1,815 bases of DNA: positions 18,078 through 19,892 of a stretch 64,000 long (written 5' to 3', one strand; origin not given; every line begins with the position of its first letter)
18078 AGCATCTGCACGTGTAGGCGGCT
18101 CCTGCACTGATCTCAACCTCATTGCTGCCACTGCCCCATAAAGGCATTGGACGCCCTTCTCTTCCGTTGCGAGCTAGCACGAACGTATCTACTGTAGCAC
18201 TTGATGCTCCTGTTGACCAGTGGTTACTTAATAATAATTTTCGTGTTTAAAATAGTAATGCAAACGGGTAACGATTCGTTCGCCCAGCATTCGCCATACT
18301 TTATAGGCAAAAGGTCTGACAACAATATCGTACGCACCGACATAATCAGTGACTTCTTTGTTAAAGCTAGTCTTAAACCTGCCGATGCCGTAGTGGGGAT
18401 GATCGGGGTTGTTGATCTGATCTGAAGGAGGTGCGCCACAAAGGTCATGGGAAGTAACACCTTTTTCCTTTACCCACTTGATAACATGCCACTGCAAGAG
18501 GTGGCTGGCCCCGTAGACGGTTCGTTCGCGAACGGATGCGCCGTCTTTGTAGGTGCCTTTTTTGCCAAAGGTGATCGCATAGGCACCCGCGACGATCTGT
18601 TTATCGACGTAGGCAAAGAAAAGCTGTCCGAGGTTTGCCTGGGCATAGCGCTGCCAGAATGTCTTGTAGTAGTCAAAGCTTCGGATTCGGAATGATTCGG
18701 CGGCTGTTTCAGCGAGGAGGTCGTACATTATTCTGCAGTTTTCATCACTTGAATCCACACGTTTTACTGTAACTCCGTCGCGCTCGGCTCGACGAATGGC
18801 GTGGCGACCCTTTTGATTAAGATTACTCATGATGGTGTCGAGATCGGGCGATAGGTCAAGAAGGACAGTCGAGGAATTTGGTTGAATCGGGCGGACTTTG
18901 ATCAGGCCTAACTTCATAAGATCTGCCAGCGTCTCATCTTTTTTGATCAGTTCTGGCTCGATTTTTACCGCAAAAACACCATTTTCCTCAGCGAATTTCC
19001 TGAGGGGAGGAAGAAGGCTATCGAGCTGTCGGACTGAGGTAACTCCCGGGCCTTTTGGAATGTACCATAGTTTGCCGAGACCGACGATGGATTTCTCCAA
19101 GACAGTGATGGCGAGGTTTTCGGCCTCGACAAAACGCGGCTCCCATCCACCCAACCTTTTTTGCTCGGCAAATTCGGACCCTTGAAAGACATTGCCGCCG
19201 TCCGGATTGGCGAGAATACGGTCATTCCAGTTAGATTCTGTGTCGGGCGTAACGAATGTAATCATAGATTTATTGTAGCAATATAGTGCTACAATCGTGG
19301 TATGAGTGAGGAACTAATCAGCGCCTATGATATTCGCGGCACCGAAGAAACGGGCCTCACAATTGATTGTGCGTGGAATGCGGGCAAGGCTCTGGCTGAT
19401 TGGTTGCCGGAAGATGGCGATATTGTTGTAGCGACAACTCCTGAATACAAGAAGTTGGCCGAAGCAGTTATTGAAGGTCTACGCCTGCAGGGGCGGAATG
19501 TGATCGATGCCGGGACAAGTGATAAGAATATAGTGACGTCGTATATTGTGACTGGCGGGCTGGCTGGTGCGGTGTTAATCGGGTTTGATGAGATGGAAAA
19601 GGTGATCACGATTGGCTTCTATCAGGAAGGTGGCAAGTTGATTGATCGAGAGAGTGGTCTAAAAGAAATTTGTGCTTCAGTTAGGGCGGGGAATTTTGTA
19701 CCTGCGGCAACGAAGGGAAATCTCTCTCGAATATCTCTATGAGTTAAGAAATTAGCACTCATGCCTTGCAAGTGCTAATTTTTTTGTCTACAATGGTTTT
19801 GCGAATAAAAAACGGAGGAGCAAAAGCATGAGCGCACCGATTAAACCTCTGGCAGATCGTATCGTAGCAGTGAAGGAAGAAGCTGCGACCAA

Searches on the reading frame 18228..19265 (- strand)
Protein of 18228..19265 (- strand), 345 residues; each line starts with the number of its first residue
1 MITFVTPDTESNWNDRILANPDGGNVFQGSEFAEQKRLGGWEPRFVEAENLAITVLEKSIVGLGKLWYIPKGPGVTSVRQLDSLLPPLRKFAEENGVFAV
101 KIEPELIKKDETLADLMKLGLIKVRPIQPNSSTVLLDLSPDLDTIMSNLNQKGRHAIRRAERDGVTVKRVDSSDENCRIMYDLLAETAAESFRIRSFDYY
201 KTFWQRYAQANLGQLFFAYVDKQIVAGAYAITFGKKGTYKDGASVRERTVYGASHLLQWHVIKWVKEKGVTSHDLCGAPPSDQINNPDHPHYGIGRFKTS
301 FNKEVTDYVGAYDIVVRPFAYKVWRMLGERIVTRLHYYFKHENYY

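Call 14: search_protein_families(library=pfam, proteins=[window:18228-19265:-], max_evalue=0.01)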
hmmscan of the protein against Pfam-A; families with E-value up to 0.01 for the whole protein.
window:18228-19265:- (345 aa): 2 families
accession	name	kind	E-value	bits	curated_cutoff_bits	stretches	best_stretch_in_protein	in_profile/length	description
PF02388.22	FemAB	-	4.6e-30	105.2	24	3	219-327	302-404/406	FemAB family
PF13480.13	Acetyltransf_6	-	5.8e-13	49.6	22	1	153-278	7-137/143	Acetyltransferase (GNAT) domain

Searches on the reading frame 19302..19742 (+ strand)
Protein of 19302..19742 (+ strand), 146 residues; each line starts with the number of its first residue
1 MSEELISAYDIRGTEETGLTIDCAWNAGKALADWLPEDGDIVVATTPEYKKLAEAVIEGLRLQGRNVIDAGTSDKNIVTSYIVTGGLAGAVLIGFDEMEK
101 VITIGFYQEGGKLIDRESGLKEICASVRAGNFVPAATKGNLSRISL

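Call 14: search_protein_families(library=pfam, proteins=[window:19302-19742:+], max_evalue=0.01)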
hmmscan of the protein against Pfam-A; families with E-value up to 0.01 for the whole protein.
window:19302-19742:+ (146 aa): 1 family
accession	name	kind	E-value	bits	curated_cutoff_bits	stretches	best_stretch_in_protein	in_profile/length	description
PF02878.22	PGM_PMM_I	-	1.3e-05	25.4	22.5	1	7-94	5-98/138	Phosphoglucomutase/phosphomannomutase, alpha/beta/alpha domain I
